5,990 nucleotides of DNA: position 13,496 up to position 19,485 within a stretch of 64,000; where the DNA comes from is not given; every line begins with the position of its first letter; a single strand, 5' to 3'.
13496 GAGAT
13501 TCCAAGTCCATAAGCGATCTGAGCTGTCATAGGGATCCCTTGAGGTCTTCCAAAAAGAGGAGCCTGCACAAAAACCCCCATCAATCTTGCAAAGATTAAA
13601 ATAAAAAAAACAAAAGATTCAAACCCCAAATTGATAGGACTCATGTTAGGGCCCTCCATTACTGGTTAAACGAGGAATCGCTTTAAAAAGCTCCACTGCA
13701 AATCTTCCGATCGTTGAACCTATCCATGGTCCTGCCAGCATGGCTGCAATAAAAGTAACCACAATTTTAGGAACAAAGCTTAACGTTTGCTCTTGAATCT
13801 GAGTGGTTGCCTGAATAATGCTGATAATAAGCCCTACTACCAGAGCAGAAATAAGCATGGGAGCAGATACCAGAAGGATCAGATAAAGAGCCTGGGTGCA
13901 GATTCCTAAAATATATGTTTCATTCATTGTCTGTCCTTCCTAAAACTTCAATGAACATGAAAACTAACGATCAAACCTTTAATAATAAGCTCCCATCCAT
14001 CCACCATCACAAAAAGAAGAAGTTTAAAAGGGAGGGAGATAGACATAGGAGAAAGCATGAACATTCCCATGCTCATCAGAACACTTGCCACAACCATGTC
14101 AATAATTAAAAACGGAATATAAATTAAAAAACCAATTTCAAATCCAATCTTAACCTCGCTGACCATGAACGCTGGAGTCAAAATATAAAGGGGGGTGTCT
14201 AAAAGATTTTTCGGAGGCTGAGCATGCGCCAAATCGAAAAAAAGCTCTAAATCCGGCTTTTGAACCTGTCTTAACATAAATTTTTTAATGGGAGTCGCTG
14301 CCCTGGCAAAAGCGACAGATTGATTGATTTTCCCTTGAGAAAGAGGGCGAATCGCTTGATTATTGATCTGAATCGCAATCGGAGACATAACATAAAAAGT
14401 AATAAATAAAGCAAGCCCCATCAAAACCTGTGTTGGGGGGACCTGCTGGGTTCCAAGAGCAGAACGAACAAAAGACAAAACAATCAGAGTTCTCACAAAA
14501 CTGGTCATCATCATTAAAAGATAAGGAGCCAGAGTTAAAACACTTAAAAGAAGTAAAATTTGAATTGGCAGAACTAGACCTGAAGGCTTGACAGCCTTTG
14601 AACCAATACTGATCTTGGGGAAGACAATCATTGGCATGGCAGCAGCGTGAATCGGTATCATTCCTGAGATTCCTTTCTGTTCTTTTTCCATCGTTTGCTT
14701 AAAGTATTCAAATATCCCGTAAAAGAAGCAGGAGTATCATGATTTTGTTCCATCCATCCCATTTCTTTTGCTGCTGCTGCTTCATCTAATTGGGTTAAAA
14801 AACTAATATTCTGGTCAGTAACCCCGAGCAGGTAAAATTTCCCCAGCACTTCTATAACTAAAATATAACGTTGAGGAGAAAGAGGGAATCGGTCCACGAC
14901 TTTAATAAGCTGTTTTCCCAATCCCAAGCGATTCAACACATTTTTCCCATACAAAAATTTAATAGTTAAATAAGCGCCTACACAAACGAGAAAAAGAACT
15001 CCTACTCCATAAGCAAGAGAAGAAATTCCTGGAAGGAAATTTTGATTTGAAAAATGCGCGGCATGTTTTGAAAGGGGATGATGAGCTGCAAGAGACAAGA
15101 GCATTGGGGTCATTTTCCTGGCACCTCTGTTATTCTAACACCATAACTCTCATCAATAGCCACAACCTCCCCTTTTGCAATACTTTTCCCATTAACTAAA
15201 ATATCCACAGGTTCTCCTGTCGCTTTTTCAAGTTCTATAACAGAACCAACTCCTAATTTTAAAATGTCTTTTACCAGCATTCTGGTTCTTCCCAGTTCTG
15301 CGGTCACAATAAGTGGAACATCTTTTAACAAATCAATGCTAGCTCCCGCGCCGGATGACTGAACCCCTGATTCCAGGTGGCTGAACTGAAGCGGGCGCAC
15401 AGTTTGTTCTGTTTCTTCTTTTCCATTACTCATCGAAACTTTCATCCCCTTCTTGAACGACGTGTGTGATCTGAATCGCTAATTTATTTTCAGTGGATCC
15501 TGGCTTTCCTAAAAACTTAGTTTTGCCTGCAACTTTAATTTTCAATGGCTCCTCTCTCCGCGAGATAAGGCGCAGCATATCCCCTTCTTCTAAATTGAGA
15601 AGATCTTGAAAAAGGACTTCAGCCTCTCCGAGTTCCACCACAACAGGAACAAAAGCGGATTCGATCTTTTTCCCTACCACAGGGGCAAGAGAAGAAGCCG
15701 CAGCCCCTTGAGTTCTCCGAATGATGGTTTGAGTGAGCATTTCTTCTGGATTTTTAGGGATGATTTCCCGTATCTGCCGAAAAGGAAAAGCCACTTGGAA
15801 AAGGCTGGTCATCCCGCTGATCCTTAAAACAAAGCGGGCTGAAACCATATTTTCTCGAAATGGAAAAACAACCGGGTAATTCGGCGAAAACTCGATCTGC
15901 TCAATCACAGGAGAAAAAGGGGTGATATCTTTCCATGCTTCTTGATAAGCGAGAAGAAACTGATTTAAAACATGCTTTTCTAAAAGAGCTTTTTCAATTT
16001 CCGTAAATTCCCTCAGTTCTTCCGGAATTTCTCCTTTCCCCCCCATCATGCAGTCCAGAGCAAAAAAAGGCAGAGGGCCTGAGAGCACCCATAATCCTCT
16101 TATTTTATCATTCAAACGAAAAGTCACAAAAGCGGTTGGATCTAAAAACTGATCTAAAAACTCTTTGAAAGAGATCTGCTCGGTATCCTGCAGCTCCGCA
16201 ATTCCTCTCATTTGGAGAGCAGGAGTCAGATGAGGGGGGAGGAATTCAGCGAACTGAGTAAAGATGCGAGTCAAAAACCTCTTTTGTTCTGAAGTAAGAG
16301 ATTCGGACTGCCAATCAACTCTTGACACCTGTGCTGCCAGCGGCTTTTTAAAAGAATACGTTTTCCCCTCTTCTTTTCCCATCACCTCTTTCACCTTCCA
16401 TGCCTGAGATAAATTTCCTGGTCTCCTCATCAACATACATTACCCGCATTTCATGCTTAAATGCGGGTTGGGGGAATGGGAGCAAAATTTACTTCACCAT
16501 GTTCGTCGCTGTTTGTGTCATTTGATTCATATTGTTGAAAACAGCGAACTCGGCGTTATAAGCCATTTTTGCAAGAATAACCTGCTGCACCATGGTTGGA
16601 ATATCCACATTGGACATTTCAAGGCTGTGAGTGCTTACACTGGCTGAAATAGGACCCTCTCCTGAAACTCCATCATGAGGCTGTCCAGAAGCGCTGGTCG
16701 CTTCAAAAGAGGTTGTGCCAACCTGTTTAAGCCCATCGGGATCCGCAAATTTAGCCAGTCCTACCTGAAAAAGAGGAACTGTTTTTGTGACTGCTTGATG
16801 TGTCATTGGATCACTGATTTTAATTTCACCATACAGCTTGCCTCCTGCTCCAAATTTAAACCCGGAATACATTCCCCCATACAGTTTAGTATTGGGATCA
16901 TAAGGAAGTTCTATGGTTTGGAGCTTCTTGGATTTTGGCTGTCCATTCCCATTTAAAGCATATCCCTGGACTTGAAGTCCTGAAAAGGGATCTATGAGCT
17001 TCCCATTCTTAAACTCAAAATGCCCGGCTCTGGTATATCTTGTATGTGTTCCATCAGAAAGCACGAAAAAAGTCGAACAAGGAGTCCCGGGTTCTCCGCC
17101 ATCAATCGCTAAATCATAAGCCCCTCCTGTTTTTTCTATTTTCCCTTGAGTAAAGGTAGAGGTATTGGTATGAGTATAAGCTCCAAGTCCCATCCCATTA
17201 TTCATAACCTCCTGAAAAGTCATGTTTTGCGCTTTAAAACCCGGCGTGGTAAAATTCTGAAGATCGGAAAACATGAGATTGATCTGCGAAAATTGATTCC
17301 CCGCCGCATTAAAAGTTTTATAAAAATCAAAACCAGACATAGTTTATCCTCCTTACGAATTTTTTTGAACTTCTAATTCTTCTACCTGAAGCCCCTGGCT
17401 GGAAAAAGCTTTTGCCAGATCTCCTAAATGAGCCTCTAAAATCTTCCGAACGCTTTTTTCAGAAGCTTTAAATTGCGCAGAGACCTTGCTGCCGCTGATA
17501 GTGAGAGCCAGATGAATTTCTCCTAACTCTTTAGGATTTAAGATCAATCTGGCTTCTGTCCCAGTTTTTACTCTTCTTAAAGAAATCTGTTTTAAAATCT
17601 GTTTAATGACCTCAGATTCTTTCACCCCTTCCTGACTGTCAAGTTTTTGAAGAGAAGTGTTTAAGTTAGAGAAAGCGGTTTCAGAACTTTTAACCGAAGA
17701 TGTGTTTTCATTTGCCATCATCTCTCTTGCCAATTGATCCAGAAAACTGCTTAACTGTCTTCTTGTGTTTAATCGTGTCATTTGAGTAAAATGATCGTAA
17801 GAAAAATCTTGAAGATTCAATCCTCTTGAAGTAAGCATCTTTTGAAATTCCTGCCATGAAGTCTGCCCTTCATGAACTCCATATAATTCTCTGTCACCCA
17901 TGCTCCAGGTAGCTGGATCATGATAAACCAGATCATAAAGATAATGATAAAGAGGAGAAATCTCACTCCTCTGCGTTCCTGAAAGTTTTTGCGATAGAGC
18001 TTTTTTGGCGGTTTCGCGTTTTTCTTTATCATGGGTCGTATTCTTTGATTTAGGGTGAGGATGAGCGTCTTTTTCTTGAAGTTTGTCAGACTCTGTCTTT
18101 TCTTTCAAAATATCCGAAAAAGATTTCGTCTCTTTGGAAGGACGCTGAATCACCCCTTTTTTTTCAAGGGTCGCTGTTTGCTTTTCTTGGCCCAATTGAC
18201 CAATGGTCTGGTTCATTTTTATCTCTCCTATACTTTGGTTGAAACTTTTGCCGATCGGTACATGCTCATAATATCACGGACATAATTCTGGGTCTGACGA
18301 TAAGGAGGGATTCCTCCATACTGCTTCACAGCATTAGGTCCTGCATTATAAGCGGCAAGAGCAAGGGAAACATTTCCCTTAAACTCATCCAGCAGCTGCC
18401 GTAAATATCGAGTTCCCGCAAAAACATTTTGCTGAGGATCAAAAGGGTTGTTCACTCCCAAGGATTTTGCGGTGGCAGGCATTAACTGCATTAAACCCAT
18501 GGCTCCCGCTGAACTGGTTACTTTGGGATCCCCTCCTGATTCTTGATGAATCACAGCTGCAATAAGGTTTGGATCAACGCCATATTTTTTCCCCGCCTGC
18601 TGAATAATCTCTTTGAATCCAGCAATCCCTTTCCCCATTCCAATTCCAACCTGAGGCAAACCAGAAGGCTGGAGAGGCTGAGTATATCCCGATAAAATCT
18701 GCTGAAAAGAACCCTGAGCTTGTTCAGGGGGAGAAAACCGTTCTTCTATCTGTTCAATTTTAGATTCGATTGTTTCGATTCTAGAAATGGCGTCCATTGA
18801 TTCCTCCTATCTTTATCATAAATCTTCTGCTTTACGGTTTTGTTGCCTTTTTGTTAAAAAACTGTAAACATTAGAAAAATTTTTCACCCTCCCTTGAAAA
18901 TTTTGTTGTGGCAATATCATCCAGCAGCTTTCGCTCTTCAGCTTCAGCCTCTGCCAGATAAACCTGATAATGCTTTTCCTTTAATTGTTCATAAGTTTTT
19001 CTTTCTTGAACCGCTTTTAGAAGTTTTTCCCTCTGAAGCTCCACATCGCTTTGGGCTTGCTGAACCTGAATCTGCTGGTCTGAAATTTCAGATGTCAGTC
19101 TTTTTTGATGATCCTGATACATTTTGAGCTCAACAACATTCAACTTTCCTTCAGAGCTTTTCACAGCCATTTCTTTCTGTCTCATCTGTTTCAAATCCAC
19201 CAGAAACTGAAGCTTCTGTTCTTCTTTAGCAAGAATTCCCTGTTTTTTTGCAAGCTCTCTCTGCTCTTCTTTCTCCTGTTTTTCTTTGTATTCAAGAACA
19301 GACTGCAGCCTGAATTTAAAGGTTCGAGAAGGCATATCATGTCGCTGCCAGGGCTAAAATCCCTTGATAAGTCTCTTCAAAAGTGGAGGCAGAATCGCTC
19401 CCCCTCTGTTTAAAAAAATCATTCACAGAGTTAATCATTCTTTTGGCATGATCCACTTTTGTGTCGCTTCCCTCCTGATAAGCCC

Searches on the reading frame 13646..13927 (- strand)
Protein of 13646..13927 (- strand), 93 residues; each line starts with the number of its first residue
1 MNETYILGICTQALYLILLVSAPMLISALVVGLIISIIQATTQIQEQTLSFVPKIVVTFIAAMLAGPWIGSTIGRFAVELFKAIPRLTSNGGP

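Call 46: search_protein_families(library=pfam, proteins=[window:13646-13927:-], max_evalue=0.001)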
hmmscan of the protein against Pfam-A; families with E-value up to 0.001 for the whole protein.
window:13646-13927:- (93 aa): 1 family
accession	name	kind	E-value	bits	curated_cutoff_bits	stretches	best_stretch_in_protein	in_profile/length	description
PF01313.24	Bac_export_3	-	2.5e-29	101.4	25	1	6-77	2-73/74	Bacterial export proteins, family 3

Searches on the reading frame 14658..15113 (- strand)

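Call 46: search_protein_families(library=pfam, proteins=[window:14658-15113:-], max_evalue=0.001)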
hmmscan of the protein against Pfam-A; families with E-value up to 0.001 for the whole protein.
window:14658-15113:- (151 aa): 1 family
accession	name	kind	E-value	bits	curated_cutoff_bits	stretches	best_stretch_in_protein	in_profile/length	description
PF04347.18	FliO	-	5.7e-15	55.6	22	1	65-138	10-89/91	Flagellar biosynthesis protein, FliO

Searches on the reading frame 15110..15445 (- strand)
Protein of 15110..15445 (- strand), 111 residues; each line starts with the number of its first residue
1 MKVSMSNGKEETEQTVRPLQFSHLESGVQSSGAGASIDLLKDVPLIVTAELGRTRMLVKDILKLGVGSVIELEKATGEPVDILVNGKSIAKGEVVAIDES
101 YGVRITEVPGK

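Call 46: search_protein_families(library=pfam, proteins=[window:15110-15445:-], max_evalue=0.001)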
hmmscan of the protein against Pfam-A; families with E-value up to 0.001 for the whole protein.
window:15110-15445:- (111 aa): 1 family
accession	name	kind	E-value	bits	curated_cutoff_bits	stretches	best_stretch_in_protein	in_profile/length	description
PF01052.25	FliMN_C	-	5e-26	90.9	23.8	1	39-108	2-71/73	Type III flagellar switch regulator (C-ring) FliN C-term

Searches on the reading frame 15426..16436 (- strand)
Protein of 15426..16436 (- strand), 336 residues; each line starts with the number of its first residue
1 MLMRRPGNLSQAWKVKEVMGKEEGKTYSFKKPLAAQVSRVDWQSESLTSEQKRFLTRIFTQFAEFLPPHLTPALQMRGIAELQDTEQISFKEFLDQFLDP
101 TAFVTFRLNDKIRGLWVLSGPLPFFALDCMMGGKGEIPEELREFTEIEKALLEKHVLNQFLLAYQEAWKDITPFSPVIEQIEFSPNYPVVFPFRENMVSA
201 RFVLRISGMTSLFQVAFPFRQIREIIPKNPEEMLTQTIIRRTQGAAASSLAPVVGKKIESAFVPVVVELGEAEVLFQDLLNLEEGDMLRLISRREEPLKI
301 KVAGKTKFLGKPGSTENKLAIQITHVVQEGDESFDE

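Call 46: search_protein_families(library=pfam, proteins=[window:15426-16436:-], max_evalue=0.001)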
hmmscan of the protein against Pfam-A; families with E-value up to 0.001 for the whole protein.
window:15426-16436:- (336 aa): 2 families
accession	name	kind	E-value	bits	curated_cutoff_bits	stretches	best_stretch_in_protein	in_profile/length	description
PF02154.20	FliM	-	8.7e-23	81.7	27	1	45-228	7-191/192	Flagellar motor switch protein FliM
PF01052.25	FliMN_C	-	5e-19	68.4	23.8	1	257-327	2-72/73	Type III flagellar switch regulator (C-ring) FliN C-term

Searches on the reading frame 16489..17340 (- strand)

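Call 46: search_protein_families(library=pfam, proteins=[window:16489-17340:-], max_evalue=0.001)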
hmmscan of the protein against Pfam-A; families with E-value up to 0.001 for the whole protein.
window:16489-17340:- (283 aa): 1 family
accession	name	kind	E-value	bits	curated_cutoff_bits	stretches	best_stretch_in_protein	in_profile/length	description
PF22692.1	LlgE_F_G_D1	-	0.00086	19.9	27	0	91-146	7-48/64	Flagellar hook protein FlgE/F/G D1 domain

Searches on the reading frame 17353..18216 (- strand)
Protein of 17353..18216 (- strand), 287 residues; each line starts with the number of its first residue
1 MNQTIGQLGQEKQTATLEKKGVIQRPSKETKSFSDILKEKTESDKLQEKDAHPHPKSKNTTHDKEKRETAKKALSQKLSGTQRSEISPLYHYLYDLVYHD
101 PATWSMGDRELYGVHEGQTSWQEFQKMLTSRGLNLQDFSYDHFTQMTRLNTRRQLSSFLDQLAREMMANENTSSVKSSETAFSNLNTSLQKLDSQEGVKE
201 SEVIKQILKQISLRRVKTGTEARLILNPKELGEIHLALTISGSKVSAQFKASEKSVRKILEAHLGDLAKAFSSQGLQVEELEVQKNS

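Call 46: search_protein_families(library=pfam, proteins=[window:17353-18216:-], max_evalue=0.001)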
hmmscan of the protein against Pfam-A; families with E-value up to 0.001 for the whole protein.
window:17353-18216:- (287 aa): 1 family
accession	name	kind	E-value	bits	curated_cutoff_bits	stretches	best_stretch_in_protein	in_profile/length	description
PF02120.21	Flg_hook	-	1.5e-18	66.8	29.8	1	217-286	10-79/85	Flagellar hook-length control protein FliK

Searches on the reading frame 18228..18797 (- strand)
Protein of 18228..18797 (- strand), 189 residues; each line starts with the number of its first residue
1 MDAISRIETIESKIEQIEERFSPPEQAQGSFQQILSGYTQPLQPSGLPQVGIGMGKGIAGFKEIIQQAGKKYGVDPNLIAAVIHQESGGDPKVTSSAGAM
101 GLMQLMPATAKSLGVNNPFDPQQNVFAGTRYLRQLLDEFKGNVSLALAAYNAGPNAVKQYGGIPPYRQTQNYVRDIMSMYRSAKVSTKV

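Call 46: search_protein_families(library=pfam, proteins=[window:18228-18797:-], max_evalue=0.001)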
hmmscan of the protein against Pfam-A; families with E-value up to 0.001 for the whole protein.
window:18228-18797:- (189 aa): 2 families
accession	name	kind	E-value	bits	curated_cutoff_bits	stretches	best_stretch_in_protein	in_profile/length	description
PF01464.25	SLT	-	1.5e-34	118.5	21.3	1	64-170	2-114/117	Transglycosylase SLT domain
PF13406.11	SLT_2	-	1.5e-07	31.4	24.3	0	94-125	150-181/292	Transglycosylase SLT domain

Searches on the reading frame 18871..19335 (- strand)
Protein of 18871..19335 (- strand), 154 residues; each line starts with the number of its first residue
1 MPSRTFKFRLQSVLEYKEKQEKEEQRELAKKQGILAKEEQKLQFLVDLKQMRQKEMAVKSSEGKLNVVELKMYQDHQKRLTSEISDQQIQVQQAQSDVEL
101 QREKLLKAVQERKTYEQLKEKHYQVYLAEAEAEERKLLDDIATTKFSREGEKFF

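Call 47: search_protein_families(library=pfam, proteins=[window:18871-19335:-], max_evalue=0.001)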
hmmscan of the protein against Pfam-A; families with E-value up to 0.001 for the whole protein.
window:18871-19335:- (154 aa): 1 family
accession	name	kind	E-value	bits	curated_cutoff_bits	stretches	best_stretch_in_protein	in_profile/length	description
PF02050.21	FliJ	-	1e-15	58.5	28.4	1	23-146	2-123/123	Flagellar FliJ protein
